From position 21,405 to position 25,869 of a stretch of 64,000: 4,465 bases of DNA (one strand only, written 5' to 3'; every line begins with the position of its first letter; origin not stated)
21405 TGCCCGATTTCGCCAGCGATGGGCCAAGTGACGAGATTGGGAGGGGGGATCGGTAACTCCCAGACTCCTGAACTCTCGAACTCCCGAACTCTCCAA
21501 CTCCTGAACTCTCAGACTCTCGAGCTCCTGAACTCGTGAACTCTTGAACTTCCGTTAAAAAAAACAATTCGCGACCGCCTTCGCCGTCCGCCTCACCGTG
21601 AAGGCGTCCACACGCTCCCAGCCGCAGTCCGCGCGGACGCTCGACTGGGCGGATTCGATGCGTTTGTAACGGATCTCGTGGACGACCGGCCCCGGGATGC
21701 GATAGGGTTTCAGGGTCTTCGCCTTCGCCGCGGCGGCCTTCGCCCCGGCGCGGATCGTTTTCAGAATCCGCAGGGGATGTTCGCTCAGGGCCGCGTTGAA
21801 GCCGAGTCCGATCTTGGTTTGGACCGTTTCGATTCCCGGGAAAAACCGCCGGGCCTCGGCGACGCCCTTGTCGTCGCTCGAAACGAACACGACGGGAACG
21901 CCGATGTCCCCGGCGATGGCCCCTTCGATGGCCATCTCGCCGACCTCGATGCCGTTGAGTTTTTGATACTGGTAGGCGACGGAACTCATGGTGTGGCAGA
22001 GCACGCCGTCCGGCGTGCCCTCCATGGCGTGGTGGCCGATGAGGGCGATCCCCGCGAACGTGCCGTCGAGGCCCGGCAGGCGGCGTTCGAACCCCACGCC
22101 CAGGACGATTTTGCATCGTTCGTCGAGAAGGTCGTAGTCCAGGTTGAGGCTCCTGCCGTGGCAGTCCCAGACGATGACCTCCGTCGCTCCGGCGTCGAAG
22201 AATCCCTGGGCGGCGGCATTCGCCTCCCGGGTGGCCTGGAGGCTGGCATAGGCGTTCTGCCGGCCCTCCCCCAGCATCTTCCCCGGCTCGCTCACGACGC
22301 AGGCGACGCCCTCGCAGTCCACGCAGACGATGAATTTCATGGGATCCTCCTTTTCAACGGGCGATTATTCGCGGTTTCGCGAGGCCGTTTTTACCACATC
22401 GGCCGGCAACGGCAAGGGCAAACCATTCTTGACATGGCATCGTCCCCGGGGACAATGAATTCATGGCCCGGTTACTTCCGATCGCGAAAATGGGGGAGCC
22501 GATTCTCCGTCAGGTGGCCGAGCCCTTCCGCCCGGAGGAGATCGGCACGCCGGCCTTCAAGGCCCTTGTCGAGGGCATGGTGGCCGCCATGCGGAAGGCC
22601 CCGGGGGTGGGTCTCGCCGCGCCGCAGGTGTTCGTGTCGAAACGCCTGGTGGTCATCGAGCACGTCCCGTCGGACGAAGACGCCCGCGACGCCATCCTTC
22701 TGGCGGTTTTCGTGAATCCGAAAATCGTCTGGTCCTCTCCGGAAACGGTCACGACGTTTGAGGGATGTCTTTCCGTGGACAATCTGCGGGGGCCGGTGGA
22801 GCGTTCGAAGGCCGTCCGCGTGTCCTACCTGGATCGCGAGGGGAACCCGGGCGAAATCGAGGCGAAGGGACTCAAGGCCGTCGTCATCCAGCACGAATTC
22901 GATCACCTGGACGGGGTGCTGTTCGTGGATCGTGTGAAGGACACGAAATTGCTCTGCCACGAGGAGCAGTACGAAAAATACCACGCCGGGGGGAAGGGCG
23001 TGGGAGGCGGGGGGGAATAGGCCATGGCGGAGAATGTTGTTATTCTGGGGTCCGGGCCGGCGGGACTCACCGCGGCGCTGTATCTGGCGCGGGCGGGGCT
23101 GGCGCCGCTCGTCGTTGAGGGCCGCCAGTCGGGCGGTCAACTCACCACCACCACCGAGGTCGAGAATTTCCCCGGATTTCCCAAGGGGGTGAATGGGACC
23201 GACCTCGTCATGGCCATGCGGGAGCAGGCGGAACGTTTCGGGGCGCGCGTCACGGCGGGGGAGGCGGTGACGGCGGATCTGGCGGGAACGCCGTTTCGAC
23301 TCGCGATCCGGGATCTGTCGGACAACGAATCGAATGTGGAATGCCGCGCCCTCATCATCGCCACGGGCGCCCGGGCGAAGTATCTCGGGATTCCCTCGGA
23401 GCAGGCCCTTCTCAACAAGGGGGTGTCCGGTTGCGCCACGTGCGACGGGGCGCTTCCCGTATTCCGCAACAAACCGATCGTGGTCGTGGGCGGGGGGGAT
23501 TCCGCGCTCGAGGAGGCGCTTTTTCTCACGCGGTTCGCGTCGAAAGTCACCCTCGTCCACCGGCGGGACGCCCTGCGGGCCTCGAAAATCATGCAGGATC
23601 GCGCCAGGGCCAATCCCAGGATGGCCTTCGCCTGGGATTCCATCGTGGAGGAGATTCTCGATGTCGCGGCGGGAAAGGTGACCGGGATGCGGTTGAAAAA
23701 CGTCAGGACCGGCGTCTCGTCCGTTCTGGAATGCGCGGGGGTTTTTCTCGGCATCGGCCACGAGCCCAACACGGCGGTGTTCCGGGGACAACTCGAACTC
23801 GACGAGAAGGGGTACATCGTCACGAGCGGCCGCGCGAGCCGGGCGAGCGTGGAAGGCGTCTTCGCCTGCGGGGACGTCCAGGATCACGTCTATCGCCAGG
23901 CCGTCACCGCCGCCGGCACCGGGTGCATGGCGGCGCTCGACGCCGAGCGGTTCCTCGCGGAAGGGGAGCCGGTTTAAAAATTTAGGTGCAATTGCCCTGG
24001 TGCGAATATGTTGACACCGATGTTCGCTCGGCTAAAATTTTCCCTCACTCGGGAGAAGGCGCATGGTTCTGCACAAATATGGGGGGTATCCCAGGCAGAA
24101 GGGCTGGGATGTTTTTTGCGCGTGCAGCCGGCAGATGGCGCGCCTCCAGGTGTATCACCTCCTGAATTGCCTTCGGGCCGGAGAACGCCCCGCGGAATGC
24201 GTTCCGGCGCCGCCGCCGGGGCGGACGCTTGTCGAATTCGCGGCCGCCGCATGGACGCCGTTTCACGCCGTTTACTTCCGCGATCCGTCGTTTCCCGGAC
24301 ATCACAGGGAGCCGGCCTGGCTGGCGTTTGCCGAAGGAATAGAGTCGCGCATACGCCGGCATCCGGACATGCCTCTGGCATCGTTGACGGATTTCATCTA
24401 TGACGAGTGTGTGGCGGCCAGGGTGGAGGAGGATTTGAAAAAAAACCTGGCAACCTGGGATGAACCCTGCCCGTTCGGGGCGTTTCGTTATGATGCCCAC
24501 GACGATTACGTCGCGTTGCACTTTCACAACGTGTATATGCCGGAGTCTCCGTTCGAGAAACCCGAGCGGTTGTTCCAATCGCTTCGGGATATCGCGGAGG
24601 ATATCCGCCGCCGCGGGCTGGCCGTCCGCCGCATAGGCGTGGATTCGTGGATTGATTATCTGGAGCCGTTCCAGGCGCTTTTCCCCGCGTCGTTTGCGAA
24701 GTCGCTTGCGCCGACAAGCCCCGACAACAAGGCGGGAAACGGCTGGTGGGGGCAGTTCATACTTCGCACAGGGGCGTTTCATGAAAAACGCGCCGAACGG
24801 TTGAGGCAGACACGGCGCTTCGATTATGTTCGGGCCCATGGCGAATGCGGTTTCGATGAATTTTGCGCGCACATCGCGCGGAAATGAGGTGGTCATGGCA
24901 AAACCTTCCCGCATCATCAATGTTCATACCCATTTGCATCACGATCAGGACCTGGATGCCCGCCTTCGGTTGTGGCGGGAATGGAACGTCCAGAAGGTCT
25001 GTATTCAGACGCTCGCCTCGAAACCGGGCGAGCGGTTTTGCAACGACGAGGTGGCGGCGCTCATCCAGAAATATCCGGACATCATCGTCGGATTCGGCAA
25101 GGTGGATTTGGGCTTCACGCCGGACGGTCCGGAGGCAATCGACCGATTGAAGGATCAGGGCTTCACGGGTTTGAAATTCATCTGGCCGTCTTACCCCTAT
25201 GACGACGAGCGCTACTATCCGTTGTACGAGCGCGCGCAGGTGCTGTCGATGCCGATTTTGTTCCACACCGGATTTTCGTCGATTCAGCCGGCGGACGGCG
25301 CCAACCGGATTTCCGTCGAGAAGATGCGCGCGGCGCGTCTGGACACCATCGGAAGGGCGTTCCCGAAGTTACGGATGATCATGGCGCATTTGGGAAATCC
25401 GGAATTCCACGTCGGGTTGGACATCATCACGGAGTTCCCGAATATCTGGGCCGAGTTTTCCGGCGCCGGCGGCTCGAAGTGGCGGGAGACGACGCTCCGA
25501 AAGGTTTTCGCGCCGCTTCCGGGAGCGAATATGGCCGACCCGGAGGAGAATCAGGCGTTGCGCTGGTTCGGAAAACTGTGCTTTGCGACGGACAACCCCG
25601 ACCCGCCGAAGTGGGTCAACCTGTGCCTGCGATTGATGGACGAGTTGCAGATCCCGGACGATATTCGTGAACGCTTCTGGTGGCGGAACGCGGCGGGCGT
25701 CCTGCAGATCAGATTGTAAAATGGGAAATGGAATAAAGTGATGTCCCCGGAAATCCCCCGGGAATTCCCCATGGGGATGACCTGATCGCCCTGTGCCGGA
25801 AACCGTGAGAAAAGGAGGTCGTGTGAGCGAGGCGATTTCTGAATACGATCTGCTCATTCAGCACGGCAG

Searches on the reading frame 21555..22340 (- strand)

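Call 96: search_protein_families(library=pfam, proteins=[window:21555-22340:-], max_evalue=0.001)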
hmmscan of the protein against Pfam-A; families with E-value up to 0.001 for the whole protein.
window:21555-22340:- (261 aa): 1 family
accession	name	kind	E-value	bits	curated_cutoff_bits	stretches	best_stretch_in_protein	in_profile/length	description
PF04951.18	Peptidase_M55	-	2e-63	214.7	25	1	1-258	1-257/264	D-aminopeptidase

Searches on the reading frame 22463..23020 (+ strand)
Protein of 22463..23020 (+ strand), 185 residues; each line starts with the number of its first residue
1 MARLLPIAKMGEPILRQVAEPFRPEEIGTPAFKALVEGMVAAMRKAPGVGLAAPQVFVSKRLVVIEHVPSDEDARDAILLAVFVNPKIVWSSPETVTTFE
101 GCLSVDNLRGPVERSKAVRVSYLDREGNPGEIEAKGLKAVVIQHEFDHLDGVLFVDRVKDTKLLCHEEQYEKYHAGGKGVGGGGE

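Call 96: search_protein_families(library=pfam, proteins=[window:22463-23020:+], max_evalue=0.001)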
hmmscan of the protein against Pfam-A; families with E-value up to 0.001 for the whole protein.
window:22463-23020:+ (185 aa): 1 family
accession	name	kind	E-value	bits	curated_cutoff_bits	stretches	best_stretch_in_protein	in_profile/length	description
PF01327.26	Pep_deformylase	-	8.7e-50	168.8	22.8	1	5-162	2-154/156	Polypeptide deformylase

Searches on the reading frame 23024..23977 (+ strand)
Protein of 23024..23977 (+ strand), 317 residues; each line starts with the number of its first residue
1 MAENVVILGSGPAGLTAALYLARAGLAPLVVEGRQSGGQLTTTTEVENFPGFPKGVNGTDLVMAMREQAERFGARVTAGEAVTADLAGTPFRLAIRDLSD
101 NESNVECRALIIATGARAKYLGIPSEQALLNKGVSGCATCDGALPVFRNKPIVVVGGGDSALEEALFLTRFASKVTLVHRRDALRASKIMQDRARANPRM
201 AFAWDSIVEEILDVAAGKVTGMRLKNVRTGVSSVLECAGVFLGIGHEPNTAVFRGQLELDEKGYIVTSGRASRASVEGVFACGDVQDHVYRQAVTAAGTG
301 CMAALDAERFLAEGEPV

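Call 96: search_protein_families(library=pfam, proteins=[window:23024-23977:+], max_evalue=0.001)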
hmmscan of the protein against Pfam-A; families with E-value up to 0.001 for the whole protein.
window:23024-23977:+ (317 aa): 13 families
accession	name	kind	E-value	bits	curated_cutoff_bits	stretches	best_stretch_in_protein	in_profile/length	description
PF07992.20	Pyr_redox_2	-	1.6e-46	159.5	26.1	1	4-300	2-291/291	Pyridine nucleotide-disulphide oxidoreductase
PF00070.33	Pyr_redox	-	4.8e-21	75.5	22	1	152-225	2-80/82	Pyridine nucleotide-disulphide oxidoreductase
PF13738.12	Pyr_redox_3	-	1.8e-16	60.7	30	1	101-283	119-305/305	Pyridine nucleotide-disulphide oxidoreductase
PF01266.30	DAO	-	4.4e-09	36.8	27.9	1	5-38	2-35/353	FAD dependent oxidoreductase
PF03486.20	HI0933_like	-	1.6e-07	31.5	50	0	4-38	2-36/244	HI0933-like protein Rossmann domain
PF01494.25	FAD_binding_3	-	5.6e-07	29.6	22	1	4-35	3-34/349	FAD binding domain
PF13450.12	NAD_binding_8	-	1.7e-06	28.6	21.9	1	7-47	1-41/68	NAD(P)-binding Rossmann-like domain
PF13241.12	NAD_binding_7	-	1.8e-06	28.9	22.1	0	147-200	5-54/104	Putative NAD(P)-binding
PF01946.23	Thi4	-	3.4e-06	26.9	26.2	1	3-38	18-54/235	Thi4 family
PF00890.30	FAD_binding_2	-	5.8e-06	26.2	20.4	1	5-40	2-38/414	FAD binding domain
PF12831.13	FAD_oxidored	-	8e-06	25.8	27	1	5-43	2-41/416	FAD dependent oxidoreductase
PF13434.12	Lys_Orn_oxgnase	-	3.8e-05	23.4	21.3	1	71-186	113-227/339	L-lysine 6-monooxygenase/L-ornithine 5-monooxygenase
PF01134.28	GIDA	-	9.8e-05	22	22.1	0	5-31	2-28/391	Glucose inhibited division protein A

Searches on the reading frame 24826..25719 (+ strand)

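Call 96: search_protein_families(library=pfam, proteins=[window:24826-25719:+], max_evalue=0.001)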
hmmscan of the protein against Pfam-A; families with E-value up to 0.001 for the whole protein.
window:24826-25719:+ (297 aa): 1 family
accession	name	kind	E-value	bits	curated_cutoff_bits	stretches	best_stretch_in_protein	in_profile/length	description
PF04909.20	Amidohydro_2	-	2e-26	93.9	26.4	1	45-293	35-287/289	Amidohydrolase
